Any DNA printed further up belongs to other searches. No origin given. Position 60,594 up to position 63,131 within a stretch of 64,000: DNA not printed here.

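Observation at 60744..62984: ArgRS carrying an internal EMAPII/Trbp111-type tRNA-binding OB domain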

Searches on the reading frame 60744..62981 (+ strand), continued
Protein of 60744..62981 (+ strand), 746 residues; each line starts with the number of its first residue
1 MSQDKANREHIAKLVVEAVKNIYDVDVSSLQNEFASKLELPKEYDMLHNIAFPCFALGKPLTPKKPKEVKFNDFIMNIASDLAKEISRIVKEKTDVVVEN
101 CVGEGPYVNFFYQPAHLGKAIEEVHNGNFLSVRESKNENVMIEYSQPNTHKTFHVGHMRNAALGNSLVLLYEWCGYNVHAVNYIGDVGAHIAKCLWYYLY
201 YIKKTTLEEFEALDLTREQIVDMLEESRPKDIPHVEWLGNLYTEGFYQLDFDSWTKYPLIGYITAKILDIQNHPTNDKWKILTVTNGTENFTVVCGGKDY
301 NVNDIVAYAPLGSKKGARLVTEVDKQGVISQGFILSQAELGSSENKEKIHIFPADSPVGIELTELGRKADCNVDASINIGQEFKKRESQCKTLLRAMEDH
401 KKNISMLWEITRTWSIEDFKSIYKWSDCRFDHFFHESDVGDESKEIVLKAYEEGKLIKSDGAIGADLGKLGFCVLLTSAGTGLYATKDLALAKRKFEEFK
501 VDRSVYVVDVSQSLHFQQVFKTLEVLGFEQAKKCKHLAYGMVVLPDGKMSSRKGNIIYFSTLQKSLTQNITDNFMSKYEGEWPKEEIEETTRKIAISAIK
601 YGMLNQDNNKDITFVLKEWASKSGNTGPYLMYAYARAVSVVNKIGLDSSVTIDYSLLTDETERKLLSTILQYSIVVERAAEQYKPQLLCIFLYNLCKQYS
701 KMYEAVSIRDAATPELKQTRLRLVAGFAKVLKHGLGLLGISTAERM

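Call 6: search_solved_structures(query=window:60744-62981:+, show_alignments=2)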
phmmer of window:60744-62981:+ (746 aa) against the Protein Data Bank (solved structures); distinct sequences matched with E-value up to 0.001: 17.
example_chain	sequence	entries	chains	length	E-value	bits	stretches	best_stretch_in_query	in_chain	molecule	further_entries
1bs2_A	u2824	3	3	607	5.2e-59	203.5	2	389-746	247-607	PROTEIN (ARGINYL-TRNA SYNTHETASE) | ARGINYL-TRNA SYNTHETASE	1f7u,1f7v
4oby_A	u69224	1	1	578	3.9e-50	174.2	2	475-746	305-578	Arginine--tRNA ligase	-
5yym_A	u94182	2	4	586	4.1e-50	174.1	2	475-746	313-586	Arginine--tRNA ligase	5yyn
5b63_A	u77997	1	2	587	4.1e-50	174.1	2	475-746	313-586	Arginine--tRNA ligase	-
6ao8_A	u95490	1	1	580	2.3e-45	158.4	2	435-743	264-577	Arginine--tRNA ligase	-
4q2t_A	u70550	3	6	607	3.3e-41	144.7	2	379-746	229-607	Arginine--tRNA ligase, cytoplasmic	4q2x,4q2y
4zaj_A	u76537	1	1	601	4.6e-41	144.2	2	379-746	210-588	Arginine--tRNA ligase, cytoplasmic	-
4r3z_B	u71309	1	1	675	7.4e-41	143.5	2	379-746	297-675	Arginine--tRNA ligase, cytoplasmic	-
2zue_A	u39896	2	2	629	1.8e-38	135.6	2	512-746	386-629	Arginyl-tRNA synthetase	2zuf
1iq0_A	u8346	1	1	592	2.3e-35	125.4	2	500-744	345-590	ARGINYL-TRNA SYNTHETASE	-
5jld_A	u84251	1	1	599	9.2e-29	103.5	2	381-745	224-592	Arginyl-tRNA synthetase, putative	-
3fnr_A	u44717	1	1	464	9.3e-11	44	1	124-226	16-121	Arginyl-tRNA synthetase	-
4p71_A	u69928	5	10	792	2.3e-10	42.7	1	232-376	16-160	Phenylalanine--tRNA ligase beta subunit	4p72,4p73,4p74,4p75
6p8t_A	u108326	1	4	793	7.1e-08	34.5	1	255-378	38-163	Phenylalanine--tRNA ligase beta subunit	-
3bu2_A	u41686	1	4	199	9.1e-08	34.1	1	245-359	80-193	Putative tRNA-binding protein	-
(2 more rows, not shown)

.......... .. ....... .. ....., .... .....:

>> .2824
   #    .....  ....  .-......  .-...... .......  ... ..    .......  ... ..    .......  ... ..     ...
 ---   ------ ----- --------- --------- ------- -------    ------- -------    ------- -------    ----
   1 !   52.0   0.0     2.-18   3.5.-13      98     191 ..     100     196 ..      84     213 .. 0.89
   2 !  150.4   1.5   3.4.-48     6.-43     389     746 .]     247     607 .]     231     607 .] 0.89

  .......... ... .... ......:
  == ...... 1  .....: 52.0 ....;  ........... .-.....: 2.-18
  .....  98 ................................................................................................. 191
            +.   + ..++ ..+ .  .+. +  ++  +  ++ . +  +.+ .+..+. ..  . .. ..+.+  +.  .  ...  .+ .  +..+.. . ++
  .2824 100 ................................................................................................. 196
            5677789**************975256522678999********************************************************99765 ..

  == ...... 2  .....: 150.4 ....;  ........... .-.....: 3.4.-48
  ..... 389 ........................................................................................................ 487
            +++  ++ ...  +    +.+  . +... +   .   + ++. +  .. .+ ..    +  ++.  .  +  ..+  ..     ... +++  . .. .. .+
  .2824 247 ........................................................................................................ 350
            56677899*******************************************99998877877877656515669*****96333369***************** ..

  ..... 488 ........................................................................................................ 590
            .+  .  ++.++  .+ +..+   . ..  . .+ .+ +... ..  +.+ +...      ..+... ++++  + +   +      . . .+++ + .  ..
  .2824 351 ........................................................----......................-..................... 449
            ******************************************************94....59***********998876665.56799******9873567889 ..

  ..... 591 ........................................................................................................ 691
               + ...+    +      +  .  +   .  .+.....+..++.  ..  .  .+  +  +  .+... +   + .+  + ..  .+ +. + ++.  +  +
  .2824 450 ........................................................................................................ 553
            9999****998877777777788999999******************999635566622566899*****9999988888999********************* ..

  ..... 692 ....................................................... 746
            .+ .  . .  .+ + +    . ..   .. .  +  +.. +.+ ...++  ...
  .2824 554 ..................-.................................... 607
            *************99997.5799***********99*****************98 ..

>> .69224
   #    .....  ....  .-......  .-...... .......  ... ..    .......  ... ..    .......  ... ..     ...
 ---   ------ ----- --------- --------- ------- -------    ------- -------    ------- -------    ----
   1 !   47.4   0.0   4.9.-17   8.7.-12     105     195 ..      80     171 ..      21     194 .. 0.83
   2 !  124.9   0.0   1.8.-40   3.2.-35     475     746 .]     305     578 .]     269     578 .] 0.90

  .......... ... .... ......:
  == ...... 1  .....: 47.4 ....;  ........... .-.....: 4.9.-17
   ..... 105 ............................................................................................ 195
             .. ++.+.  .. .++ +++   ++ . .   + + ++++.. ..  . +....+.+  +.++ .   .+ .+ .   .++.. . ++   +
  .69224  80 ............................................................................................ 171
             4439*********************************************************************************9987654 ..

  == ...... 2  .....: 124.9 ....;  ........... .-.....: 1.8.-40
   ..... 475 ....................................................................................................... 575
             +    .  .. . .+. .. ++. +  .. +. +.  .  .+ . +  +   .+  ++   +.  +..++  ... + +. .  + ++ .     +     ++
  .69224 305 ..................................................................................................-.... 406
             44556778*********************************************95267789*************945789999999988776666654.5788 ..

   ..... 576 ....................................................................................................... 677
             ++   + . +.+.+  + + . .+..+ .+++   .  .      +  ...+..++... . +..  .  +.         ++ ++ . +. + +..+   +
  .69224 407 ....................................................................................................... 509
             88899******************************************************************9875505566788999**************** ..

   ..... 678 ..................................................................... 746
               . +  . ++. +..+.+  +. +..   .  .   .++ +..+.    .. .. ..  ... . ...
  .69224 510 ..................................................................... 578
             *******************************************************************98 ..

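Call 20: find_related_loci(query=A2, collection=genome_contigs, flank=3000)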
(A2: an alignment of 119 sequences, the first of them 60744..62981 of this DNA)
Query A2 (746 aa) in genome_contigs; peptide patterns used: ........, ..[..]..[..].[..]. (x = any residue, [..] = any of these).
600 stretches matched a pattern (row limit reached: there are more); 594 encode a relative of the query (tblastn E <= 1e-3); the best 80 are kept; 80 distinct loci.
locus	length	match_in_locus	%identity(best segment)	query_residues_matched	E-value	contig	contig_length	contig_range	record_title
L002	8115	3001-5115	45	8-746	0e+0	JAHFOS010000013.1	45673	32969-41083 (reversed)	MAG: bacterium isolate nzgw509 NODE_840_length_45674_cov_4.180120, whole genome shotgun sequence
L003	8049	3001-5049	46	38-746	0e+0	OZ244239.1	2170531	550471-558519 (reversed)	MAG: Bdellovibrionales bacterium isolate ac719e0f-63d0-4f99-808b-f8d6c9834670 genome assembly, chromosome: 1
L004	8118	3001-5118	45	8-746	0e+0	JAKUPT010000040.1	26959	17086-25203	MAG: Bdellovibrionales bacterium isolate ALOHA_A2.5_10 A2.5-Bdellovibrionales-1_40, whole genome shotgun sequence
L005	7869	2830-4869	45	32-746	0e+0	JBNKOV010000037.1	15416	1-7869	MAG: Holophagae bacterium isolate G1G2.bin.25.strict NODE_37_length_15416_cov_2.102875, whole genome shotgun sequence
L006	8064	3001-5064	46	23-746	0e+0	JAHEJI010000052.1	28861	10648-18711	MAG: Planctomycetaceae bacterium isolate Ww544 NODE_3020_length_28861_cov_3.406924, whole genome shotgun sequence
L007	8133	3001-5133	44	1-746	0e+0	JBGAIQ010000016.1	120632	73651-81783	MAG: Planctomycetota bacterium isolate MAG_AAO_H125.15 AAOH125-15_opera_contig_646, whole genome shotgun sequence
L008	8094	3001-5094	45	9-746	0e+0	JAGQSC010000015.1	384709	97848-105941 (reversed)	MAG: Acidobacteria bacterium isolate HKST-UBA04 k127_729896, whole genome shotgun sequence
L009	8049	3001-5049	46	30-746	0e+0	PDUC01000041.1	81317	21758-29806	MAG: Acidobacteria bacterium isolate DOLJORAL78_46_51 DolJOral78_scaffold_308, whole genome shotgun sequence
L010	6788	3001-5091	46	11-746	0e+0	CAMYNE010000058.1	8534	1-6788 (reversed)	MAG: uncultured Pirellulaceae bacterium isolate FCS_M_Planctomycetota_03 genome assembly, contig: scaffold_8496, whole g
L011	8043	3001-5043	43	32-746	0e+0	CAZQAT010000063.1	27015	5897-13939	MAG TPA_asm: uncultured Planctomycetaceae bacterium isolate binchicken_co97_304 genome assembly, contig: NODE_7256_lengt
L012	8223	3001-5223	45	11-746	0e+0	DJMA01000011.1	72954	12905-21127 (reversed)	MAG TPA_asm: Bdellovibrionaceae bacterium UBA6502 UBA6502_contig_230, whole genome shotgun sequence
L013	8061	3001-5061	44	26-746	0e+0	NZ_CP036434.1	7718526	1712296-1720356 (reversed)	Saltatorellus ferox strain Poly30 chromosome, complete genome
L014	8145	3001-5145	42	7-746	0e+0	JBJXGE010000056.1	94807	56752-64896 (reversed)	MAG: Planctomycetota bacterium isolate F1F2.bin.342 k127_477737, whole genome shotgun sequence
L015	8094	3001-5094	44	14-746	0e+0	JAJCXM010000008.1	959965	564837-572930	MAG: Holophagae bacterium isolate OFTM365 OFTM365_7, whole genome shotgun sequence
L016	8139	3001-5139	44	6-746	0e+0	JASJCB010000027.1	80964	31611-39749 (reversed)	MAG: Acidobacteriota bacterium isolate MO_135.B14 MO_135.c_34, whole genome shotgun sequence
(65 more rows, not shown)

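Call 25: predict_structure(alignment_id=A2)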
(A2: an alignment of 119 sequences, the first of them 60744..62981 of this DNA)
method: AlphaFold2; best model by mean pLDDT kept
length: 746 residues; sequences in the alignment: 119
mean_pLDDT: 96.1   pTM: 0.91
mean pLDDT of the five models: 96.1, 95.6, 95.4, 95.2, 94.7
residues with pLDDT >= 90: 712; 70-90: 32; 50-70: 2; < 50: 0
segments of 3 or more residues with pLDDT < 50: none
pLDDT, mean of each block of 10 residues (from residue 1): 86 98 98 96 90 97 94 97 98 96 97 96 96 97 94 95 98 98 94 98 98 98 98 97 96 96 98 97 97 97 98 90 97 96 96 97 97 96 97 94 98 98 96 92 94 97 96 93 91 95 97 96 96 96 94 92 97 96 97 98 96 95 95 97 96 97 96 96 98 98 97 98 98 98 94
secondary structure, 60 per line:
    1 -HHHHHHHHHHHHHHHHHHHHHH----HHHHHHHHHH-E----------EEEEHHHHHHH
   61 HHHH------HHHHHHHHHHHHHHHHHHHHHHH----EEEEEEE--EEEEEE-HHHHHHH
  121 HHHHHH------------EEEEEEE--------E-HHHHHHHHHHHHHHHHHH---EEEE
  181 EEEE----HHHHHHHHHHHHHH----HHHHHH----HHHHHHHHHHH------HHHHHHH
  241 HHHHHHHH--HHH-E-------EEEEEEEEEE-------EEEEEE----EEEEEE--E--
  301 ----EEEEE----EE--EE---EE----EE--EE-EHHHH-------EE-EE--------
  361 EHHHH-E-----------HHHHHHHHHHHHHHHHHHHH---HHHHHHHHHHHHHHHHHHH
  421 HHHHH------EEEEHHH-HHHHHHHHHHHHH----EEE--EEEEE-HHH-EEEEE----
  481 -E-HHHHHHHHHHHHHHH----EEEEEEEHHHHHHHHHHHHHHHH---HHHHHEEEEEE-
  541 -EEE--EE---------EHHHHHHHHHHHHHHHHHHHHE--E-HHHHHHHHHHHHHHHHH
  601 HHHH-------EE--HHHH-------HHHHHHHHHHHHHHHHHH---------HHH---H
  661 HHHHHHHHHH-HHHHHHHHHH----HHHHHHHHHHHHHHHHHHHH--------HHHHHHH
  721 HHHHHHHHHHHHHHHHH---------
elements in order (helices of 4 or more, strands of 3 or more residues): H2-23 H28-37 E50-53 H54-64 H71-93 E98-104 E107-112 H114-126 E139-145 H156-173 E177-184 H189-202 H207-212 H217-227 H234-248 E263-272 E280-285 E290-295 E305-309 H337-340 H362-365 H379-398 H402-425 E432-435 H440-452 E457-459 E462-466 E472-476 H484-498 E503-509 H510-525 H529-533 E534-539 E542-544 H559-578 H584-604 H616-619 H627-644 H660-670 H672-681 H686-705 H714-737

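Call 31: fold_search(model_id=the predicted structure, library=pdb)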
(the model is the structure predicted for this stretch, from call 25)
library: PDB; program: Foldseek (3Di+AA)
matches with E <= 10: 622; with E <= 0.001: 186
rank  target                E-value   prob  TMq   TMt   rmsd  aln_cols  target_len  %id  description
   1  1f7u_A                1.1e-32  1.00  0.67  0.82   5.5       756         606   22  CRYSTAL STRUCTURE OF THE ARGINYL-TRNA SYNTHETASE COMPLEXED WITH THE TRNA(ARG) AND L-ARG (released 2001-06-27)
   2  1bs2                  1.7e-32  1.00  0.65  0.79   5.1       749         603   21  YEAST ARGINYL-TRNA SYNTHETASE (released 1999-08-27)
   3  5yym_B                2.3e-29  1.00  0.63  0.80   5.6       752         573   18  Crystal structures of E.coli arginyl-trna synthetase (argrs) in complex with substrate Arg (released 2018-12-12)
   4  4q2t_B                4.8e-29  1.00  0.63  0.78   5.7       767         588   18  Crystal structure of Arginyl-tRNA synthetase complexed with L-arginine (released 2014-07-23)
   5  4q2t_A                5.3e-29  1.00  0.64  0.79   5.5       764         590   19  Crystal structure of Arginyl-tRNA synthetase complexed with L-arginine (released 2014-07-23)
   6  6ao8                  9.9e-29  1.00  0.65  0.84   4.6       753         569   19  Crystal structure of arginyl-tRNA_synthetase from Neisseria gonorrhoeae in complex with arginine (released 2017-08-30)
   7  2zue_A                1.1e-28  1.00  0.67  0.78   4.1       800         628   21  Crystal structure of Pyrococcus horikoshii arginyl-tRNA synthetase complexed with tRNA(Arg) and an ATP analog (ANP) (released 2009-08-18)
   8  5yym_A                3.2e-28  1.00  0.64  0.80   4.9       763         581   18  Crystal structures of E.coli arginyl-trna synthetase (argrs) in complex with substrate Arg (released 2018-12-12)
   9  4q2x_B                3.2e-28  1.00  0.63  0.79   5.7       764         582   18  Crystal structure of Arginyl-tRNA synthetase complexed with L-canavanine (released 2014-07-23)
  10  4q2x_A                9.2e-28  1.00  0.64  0.80   5.7       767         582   18  Crystal structure of Arginyl-tRNA synthetase complexed with L-canavanine (released 2014-07-23)
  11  1iq0                  3.1e-27  1.00  0.60  0.76   6.2       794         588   20  THERMUS THERMOPHILUS ARGINYL-TRNA SYNTHETASE (released 2001-11-28)
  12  4r3z_B                2.3e-26  1.00  0.63  0.71   5.9       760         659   18  Crystal structure of human ArgRS-GlnRS-AIMP1 complex (released 2014-10-08)
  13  4q2y_B                4.8e-26  1.00  0.61  0.78   5.9       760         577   18  Crystal structure of Arginyl-tRNA synthetase (released 2014-07-23)
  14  5b63_A                5.5e-26  1.00  0.60  0.77   5.2       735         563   18  Crystal structures of E.coli arginyl-tRNA synthetase (ArgRS) in complex with substrate tRNA(Arg) (released 2017-05-31)
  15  4zaj                  6.6e-26  1.00  0.62  0.79   5.8       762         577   18  2.2 Angstrom Crystal Structure of a Human Arginyl-tRNA Synthetase (released 2016-03-30)
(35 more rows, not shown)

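Call 42: find_encoding_contigs(protein=P0002, flank=6000, max_places=2)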
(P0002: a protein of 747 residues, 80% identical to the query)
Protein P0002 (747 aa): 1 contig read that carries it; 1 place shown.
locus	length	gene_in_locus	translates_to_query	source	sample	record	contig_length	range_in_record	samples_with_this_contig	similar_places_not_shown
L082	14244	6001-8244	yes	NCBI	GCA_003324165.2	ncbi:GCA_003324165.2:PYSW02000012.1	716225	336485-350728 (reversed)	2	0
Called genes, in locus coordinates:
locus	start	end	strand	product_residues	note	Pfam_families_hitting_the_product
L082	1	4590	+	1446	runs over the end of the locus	PF00503:G-alpha, PF16420:ATG7_N, PF00899:ThiF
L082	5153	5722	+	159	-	-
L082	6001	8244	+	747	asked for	PF00750:tRNA-synt_1d, PF01588:tRNA_bind, PF00750:tRNA-synt_1d, PF05746:DALR_1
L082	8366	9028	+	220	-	-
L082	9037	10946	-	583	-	-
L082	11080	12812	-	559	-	PF05729:NACHT (weak), PF13401:AAA_22 (weak)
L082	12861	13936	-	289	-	PF00650:CRAL_TRIO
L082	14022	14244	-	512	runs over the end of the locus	-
